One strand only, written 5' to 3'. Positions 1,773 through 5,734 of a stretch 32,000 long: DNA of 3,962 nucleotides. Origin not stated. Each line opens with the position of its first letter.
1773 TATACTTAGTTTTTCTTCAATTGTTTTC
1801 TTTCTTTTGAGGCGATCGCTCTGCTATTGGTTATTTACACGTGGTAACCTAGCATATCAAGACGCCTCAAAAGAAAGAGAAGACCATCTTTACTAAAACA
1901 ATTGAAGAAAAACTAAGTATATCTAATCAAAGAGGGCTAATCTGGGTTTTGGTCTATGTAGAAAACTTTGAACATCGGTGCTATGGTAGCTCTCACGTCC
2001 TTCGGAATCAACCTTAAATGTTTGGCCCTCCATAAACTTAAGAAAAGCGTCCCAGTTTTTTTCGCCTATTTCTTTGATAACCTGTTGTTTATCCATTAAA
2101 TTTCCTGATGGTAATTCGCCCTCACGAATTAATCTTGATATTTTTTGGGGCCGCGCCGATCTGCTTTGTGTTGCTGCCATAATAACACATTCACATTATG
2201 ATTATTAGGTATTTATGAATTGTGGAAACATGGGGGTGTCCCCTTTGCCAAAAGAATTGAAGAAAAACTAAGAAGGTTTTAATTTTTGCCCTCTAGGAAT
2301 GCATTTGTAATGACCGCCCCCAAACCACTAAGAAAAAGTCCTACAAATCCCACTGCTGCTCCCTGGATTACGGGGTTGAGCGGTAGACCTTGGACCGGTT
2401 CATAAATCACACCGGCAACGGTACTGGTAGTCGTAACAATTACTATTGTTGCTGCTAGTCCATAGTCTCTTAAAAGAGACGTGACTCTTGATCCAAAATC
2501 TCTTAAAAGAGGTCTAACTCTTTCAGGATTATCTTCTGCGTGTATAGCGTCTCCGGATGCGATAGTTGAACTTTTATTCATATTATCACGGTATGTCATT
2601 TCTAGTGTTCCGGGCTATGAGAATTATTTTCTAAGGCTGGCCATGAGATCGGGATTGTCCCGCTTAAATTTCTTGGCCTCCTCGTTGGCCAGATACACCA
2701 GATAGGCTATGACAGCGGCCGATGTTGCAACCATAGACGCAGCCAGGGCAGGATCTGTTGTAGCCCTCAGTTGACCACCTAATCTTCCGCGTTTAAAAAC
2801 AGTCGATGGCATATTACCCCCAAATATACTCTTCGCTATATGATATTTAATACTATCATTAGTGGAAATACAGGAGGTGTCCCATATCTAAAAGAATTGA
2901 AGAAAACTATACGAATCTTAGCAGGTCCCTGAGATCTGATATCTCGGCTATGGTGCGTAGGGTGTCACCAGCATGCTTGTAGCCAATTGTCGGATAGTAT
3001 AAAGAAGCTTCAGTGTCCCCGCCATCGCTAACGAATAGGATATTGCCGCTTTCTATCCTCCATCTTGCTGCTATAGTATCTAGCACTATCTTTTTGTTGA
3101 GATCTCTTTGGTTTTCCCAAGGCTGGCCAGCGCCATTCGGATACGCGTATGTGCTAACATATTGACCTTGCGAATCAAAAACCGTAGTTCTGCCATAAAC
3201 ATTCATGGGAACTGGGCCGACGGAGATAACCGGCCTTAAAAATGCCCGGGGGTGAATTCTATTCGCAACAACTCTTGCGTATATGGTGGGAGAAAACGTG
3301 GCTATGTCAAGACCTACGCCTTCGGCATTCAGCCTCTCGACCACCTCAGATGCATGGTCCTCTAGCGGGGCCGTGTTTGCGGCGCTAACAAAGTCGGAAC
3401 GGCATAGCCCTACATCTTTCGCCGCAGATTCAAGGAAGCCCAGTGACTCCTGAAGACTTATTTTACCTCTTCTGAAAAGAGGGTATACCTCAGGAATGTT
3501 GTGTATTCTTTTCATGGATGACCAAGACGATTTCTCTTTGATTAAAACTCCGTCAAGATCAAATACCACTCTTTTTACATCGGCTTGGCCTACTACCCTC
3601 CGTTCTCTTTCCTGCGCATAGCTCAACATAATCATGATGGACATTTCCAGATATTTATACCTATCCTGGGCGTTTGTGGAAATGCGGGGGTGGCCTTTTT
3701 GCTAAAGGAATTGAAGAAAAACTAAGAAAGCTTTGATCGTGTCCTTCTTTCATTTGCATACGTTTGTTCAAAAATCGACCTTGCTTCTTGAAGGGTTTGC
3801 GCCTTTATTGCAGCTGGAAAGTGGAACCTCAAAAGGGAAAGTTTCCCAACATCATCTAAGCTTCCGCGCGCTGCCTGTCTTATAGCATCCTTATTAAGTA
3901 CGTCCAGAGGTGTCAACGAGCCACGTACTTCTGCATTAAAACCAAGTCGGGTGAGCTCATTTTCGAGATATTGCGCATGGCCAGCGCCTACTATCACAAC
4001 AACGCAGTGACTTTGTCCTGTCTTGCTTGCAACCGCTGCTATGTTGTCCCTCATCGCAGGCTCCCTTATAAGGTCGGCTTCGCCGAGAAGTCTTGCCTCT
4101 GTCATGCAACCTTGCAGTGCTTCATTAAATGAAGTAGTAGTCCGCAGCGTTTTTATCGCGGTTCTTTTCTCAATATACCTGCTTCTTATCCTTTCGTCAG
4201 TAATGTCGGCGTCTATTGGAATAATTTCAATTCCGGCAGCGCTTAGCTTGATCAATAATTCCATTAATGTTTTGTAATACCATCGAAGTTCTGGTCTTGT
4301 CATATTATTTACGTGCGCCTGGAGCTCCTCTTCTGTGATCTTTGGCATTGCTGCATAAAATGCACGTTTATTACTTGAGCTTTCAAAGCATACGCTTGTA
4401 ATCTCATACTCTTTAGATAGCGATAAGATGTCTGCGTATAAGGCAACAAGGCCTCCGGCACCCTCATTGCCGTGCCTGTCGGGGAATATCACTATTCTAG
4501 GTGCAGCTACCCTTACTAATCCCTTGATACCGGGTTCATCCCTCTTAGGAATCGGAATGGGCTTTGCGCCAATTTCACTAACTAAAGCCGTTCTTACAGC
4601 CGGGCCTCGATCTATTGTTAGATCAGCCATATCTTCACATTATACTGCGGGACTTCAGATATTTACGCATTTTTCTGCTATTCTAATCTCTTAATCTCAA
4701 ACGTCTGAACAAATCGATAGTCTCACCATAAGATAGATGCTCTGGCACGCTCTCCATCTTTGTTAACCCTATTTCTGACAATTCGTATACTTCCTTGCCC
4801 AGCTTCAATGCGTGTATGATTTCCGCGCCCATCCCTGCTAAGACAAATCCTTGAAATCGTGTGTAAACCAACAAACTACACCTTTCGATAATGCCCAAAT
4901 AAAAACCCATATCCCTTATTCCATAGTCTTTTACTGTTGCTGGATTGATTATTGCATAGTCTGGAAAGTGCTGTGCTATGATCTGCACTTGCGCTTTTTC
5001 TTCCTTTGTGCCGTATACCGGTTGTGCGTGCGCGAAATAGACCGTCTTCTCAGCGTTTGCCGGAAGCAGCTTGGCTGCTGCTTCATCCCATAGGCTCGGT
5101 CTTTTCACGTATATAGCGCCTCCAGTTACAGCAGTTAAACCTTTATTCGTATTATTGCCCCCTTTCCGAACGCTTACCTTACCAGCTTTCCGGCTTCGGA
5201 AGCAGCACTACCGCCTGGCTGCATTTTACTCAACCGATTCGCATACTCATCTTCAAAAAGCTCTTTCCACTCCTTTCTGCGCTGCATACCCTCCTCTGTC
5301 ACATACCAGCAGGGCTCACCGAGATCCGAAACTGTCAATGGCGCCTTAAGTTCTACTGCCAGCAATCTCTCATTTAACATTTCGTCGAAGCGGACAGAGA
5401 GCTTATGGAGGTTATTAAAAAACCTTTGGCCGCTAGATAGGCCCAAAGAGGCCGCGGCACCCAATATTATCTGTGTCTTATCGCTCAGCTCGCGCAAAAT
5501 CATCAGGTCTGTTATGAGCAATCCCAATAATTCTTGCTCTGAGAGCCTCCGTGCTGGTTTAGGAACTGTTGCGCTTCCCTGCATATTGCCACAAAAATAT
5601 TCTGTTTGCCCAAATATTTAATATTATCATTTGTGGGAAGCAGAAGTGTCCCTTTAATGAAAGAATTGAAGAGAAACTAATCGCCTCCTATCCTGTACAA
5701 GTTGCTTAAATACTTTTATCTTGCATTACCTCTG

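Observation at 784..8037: Array of small-gene cassettes separated by a conserved 80-100 nt junction module that begins at the upstream stop codon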

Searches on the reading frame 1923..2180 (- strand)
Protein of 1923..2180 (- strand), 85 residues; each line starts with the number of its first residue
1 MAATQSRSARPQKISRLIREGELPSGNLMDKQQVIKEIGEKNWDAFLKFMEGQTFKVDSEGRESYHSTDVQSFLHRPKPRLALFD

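Call 9: search_protein_families(library=pfam, proteins=[window:1923-2180:-], max_evalue=0.01)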
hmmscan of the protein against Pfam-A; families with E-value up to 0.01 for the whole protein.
window:1923-2180:- (85 aa): 0 families

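Call 48: list_cluster_members(proteins=[window:1923-2180:-, window:2279-2599:-, window:2624-2812:-, window:2907-3635:-, window:3722-4630:-, window:5174-5584:-, window:6608-6970:-, window:7478-7978:-, window:9120-9392:-, window:14631-15119:-])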
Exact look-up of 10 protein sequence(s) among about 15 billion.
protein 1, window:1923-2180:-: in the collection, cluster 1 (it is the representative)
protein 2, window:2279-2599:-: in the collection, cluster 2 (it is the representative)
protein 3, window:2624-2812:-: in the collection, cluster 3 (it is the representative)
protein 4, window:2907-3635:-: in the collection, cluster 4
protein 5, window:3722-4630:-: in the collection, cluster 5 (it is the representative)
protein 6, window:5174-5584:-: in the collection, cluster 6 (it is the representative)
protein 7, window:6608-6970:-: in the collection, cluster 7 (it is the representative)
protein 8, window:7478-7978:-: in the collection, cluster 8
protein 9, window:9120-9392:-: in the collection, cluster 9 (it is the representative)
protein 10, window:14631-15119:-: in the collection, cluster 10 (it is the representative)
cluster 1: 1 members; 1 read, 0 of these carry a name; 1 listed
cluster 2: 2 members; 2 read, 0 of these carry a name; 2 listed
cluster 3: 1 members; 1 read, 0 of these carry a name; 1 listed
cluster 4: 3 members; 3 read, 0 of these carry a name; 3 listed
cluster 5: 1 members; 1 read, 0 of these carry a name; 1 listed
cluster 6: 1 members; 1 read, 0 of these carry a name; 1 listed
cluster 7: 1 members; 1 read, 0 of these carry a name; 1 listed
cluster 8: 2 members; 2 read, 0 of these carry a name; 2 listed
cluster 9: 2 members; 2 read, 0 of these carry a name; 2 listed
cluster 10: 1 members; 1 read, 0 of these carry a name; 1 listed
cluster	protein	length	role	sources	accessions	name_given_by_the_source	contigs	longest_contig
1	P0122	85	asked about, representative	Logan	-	-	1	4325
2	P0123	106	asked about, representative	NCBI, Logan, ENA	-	-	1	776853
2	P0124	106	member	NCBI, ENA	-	-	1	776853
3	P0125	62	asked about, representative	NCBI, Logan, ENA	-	-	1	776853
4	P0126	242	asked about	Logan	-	-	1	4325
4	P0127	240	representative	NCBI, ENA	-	-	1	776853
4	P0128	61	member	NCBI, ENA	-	-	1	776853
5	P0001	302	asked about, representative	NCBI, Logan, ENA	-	-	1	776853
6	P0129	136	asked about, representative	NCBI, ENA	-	-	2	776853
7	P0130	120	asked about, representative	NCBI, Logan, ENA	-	-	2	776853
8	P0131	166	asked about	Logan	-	-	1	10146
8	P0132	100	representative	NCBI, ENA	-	-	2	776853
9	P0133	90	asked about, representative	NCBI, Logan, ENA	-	-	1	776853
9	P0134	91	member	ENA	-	-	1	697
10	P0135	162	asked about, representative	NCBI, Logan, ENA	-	-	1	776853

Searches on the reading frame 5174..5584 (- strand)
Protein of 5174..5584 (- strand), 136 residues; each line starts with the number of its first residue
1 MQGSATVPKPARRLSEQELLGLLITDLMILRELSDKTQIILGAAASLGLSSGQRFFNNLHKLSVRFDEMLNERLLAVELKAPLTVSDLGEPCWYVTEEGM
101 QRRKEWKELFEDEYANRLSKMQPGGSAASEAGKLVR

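Call 8: search_protein_families(library=pfam, proteins=[window:5174-5584:-], max_evalue=0.01)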
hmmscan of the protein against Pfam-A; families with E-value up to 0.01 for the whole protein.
window:5174-5584:- (136 aa): 0 families

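Call 38: search_protein_families(library=phrogs, proteins=[window:5174-5584:-], max_evalue=0.01)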
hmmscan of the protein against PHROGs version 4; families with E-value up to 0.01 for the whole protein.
window:5174-5584:- (136 aa): 0 families

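Call 39: search_protein_families(library=padloc, proteins=[window:5174-5584:-], max_evalue=0.01)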
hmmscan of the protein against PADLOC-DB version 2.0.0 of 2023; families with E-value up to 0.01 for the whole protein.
window:5174-5584:- (136 aa): 0 families

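Call 41: find_encoding_contigs(protein=window:5174-5584:-, flank=10000, max_places=6)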
Protein window:5174-5584:- (136 aa): 1 contig read that carries it; 1 place shown.
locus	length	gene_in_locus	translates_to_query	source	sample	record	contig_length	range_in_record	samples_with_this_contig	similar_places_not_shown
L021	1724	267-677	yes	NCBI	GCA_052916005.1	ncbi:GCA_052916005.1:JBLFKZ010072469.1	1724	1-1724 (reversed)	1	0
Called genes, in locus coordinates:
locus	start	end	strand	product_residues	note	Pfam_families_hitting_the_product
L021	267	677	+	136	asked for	-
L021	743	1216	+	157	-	-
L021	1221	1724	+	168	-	?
